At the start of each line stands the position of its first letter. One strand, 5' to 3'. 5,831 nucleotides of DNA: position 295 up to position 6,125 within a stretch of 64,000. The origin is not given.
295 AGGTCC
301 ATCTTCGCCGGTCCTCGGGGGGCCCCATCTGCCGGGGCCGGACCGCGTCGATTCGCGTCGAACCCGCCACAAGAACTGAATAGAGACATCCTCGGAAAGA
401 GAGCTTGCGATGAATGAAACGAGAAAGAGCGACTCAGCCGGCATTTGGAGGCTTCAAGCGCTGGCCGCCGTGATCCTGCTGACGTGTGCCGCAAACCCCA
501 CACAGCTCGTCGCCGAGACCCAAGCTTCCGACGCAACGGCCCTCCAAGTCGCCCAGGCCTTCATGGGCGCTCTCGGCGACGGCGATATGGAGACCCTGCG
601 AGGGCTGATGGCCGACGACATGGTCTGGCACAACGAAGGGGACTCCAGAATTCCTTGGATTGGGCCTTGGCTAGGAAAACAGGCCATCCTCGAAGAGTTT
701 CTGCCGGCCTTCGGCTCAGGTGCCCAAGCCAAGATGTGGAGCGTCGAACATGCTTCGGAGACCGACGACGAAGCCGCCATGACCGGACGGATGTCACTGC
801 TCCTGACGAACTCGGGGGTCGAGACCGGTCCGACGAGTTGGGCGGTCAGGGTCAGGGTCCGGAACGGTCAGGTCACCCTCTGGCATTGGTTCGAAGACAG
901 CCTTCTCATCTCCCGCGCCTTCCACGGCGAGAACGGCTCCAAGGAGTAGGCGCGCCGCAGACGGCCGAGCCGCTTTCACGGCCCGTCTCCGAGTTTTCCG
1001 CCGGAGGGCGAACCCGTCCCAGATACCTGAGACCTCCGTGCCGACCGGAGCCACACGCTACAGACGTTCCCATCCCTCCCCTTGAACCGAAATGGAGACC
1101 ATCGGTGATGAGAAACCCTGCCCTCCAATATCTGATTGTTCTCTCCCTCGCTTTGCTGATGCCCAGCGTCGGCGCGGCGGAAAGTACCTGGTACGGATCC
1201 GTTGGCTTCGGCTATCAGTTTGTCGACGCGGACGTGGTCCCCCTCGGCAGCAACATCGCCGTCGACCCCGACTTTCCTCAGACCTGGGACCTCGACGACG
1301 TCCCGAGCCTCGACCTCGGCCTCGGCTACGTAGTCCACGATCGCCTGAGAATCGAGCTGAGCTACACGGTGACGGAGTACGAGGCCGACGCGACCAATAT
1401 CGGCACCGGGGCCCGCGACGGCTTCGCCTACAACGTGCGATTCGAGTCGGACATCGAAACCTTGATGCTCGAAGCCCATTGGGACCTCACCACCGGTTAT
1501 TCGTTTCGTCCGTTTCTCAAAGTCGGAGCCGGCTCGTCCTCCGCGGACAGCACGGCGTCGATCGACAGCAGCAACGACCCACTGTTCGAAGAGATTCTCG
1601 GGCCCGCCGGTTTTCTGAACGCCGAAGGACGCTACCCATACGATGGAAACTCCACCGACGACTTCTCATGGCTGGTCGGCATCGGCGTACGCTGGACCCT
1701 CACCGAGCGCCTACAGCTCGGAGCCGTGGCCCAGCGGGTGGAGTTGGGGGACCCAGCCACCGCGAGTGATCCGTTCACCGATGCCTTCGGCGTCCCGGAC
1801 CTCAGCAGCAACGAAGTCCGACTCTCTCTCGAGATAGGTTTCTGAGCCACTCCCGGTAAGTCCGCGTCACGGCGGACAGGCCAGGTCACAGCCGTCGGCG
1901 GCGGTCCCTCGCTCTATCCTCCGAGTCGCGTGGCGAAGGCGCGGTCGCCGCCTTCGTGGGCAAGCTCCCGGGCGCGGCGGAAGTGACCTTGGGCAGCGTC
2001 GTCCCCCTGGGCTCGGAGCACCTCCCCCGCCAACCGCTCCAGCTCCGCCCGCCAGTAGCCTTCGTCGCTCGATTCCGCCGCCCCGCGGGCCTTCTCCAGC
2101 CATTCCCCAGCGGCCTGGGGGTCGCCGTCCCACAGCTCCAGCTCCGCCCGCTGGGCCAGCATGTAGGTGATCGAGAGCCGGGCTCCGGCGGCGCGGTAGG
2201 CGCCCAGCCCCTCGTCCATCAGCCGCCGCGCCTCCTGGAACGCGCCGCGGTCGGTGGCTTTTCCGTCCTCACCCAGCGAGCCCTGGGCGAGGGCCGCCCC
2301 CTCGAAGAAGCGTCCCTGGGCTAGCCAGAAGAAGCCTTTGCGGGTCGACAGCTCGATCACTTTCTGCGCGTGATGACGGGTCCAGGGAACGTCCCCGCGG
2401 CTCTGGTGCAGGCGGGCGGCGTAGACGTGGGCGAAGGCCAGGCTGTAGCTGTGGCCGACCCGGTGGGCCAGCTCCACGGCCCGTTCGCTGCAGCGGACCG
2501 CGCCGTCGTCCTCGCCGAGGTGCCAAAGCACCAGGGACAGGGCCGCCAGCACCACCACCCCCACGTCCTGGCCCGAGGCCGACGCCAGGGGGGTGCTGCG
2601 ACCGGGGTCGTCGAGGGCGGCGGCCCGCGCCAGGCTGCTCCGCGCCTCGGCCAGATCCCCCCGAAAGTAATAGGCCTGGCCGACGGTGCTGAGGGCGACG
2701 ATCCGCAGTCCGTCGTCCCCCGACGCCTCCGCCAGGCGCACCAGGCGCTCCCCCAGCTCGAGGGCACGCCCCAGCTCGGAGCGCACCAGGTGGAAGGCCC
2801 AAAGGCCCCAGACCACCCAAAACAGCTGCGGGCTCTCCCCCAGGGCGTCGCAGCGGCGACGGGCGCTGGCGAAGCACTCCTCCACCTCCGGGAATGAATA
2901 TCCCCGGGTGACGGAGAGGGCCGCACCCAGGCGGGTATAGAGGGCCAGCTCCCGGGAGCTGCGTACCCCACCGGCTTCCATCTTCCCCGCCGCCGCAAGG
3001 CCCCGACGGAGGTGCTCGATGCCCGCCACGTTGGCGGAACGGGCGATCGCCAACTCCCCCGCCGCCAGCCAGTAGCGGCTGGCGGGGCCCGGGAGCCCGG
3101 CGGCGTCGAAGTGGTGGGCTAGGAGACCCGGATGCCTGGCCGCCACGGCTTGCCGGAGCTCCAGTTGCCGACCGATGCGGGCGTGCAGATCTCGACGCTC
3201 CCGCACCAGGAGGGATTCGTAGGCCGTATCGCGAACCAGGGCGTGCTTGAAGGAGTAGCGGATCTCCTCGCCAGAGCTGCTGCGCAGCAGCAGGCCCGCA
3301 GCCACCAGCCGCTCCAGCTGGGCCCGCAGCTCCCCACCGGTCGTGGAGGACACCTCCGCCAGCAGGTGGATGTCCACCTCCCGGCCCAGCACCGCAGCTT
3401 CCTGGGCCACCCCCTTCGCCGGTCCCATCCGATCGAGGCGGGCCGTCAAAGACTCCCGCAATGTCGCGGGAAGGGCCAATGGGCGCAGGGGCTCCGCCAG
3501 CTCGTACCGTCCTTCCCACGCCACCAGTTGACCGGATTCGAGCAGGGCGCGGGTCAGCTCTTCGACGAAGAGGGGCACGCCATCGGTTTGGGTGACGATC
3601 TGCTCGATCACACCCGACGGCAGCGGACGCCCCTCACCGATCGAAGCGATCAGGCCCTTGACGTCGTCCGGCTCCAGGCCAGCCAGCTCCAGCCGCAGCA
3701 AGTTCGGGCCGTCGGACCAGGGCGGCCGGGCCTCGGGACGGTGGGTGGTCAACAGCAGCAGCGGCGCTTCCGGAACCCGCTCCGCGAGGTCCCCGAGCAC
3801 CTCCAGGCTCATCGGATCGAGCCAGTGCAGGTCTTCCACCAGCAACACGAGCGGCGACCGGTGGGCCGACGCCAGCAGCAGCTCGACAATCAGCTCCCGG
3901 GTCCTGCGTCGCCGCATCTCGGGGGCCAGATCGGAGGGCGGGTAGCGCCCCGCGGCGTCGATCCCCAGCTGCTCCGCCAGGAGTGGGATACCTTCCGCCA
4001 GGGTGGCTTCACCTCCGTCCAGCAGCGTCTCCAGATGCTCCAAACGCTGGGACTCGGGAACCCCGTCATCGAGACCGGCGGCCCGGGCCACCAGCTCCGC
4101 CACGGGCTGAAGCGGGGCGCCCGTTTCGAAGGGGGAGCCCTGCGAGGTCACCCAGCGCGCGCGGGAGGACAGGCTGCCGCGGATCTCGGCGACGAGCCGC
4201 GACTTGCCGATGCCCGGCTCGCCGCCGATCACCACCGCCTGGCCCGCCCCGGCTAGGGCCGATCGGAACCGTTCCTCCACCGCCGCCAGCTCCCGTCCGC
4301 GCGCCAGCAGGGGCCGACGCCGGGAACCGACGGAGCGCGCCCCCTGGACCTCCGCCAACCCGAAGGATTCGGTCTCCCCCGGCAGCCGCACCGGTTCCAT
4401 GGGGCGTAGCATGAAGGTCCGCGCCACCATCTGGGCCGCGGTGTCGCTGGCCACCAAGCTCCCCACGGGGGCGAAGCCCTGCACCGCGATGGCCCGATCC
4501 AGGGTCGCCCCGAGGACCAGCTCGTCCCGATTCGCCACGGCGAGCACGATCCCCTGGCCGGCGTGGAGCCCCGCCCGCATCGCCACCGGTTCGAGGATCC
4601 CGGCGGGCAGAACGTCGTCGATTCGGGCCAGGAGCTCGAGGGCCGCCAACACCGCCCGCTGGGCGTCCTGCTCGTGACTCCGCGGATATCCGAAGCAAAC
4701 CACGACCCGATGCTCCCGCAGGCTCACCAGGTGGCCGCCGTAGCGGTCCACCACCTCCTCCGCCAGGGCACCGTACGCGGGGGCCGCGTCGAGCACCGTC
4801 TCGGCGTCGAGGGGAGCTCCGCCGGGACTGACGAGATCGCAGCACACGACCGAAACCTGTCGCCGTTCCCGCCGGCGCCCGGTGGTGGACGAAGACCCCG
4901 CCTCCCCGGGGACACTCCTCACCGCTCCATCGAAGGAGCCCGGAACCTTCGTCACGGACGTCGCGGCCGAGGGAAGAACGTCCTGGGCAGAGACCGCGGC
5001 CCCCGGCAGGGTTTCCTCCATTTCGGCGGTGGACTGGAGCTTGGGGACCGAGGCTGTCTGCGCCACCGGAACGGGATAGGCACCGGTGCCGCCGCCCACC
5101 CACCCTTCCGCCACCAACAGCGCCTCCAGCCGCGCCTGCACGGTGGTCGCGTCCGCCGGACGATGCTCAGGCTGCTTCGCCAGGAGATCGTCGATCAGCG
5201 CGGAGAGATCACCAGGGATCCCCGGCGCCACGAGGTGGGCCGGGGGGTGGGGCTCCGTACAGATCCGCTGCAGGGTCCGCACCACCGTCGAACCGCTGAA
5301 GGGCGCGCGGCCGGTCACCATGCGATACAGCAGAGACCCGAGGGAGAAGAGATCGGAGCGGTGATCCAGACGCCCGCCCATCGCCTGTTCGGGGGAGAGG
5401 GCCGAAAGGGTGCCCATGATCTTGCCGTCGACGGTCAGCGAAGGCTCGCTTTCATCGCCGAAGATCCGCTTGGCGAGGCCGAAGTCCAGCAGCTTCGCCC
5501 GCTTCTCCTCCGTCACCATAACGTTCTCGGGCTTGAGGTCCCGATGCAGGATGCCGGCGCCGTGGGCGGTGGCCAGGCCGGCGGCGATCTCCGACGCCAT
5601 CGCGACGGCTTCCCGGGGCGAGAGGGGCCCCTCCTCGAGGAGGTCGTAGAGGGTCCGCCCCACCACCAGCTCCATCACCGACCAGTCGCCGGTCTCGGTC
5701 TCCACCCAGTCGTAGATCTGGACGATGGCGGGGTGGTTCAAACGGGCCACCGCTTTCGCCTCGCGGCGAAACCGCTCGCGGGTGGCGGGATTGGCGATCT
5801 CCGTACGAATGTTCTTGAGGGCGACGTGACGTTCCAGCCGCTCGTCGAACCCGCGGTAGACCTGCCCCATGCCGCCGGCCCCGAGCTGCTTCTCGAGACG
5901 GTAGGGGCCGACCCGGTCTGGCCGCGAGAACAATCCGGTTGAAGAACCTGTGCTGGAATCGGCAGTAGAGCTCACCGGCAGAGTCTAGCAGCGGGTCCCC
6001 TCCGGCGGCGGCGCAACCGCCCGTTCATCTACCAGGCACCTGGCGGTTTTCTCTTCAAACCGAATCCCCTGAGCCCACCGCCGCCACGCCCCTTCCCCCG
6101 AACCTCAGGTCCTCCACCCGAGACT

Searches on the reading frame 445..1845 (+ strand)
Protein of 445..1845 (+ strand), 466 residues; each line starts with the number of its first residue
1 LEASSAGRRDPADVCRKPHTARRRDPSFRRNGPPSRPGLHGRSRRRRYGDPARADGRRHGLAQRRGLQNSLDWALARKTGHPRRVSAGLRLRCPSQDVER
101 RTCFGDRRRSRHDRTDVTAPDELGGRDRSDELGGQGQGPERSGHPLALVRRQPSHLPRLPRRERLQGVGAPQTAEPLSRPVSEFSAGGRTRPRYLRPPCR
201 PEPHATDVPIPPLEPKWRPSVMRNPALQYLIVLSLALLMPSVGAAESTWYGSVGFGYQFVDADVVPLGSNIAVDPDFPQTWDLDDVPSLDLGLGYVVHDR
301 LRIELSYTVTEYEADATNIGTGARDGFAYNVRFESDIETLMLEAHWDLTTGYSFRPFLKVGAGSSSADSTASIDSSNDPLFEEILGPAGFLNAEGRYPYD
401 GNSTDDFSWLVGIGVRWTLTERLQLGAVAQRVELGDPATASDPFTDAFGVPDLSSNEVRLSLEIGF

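Call 83: search_protein_families(library=pfam, proteins=[window:445-1845:+], max_evalue=0.0001)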
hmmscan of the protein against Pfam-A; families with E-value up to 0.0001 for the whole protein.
window:445-1845:+ (466 aa): 1 family
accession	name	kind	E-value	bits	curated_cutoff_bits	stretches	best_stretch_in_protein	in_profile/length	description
PF13505.12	OMP_b-brl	-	1.4e-11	45.3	28.7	1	232-449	3-168/175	Outer membrane protein beta-barrel domain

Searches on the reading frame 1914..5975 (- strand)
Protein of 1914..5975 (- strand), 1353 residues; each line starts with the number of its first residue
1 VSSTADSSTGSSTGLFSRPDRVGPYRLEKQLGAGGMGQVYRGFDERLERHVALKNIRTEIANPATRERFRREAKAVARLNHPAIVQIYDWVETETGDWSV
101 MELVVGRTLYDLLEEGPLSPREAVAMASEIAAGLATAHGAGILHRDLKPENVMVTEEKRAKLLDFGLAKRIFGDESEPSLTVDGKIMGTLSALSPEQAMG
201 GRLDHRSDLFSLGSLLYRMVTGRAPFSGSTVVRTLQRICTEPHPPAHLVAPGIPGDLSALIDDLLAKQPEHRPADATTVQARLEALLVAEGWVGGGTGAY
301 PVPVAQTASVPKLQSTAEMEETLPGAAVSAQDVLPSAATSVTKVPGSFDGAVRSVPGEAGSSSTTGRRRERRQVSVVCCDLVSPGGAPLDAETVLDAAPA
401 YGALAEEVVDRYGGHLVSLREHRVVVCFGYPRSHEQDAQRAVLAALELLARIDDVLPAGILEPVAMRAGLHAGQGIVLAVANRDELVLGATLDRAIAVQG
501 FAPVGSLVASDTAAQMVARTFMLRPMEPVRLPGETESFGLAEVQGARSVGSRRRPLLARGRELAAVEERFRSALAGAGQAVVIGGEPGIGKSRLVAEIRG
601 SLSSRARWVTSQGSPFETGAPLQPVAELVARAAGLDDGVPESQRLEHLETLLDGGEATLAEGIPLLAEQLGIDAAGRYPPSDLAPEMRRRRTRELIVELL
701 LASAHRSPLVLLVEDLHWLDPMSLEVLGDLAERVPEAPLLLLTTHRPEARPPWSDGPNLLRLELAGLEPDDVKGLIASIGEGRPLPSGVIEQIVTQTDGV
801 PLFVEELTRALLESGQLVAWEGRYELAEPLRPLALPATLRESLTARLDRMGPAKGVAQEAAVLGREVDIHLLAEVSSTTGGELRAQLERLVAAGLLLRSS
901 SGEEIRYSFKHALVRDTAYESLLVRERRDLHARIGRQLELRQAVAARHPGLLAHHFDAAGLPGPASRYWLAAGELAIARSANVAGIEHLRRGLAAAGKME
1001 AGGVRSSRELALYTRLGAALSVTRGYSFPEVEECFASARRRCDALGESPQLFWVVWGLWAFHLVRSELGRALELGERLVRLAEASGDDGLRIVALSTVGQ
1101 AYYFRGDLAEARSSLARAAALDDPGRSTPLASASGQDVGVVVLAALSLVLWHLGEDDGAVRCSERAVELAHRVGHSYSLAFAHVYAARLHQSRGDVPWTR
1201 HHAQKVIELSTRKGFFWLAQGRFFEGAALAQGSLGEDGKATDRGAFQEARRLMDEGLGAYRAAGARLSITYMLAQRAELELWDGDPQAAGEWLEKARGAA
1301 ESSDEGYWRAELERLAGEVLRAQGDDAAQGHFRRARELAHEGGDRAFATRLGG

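Call 83: search_protein_families(library=pfam, proteins=[window:1914-5975:-], max_evalue=0.0001)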
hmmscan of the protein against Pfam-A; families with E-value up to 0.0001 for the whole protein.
window:1914-5975:- (1353 aa): 4 families
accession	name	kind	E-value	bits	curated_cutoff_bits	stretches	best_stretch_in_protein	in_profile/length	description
PF00069.31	Pkinase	-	5.2e-48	164.2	31.7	1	25-274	1-253/263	Protein kinase domain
PF07714.23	PK_Tyr_Ser-Thr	-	5.8e-33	114.7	23.1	1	27-274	3-250/258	Protein tyrosine and serine/threonine kinase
PF13191.12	AAA_16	-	1.5e-22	81.3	32.6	1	556-741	2-166/167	AAA ATPase domain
PF13424.12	TPR_12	-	1.7e-11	44.6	30.1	0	1067-1121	18-74/77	Tetratricopeptide repeat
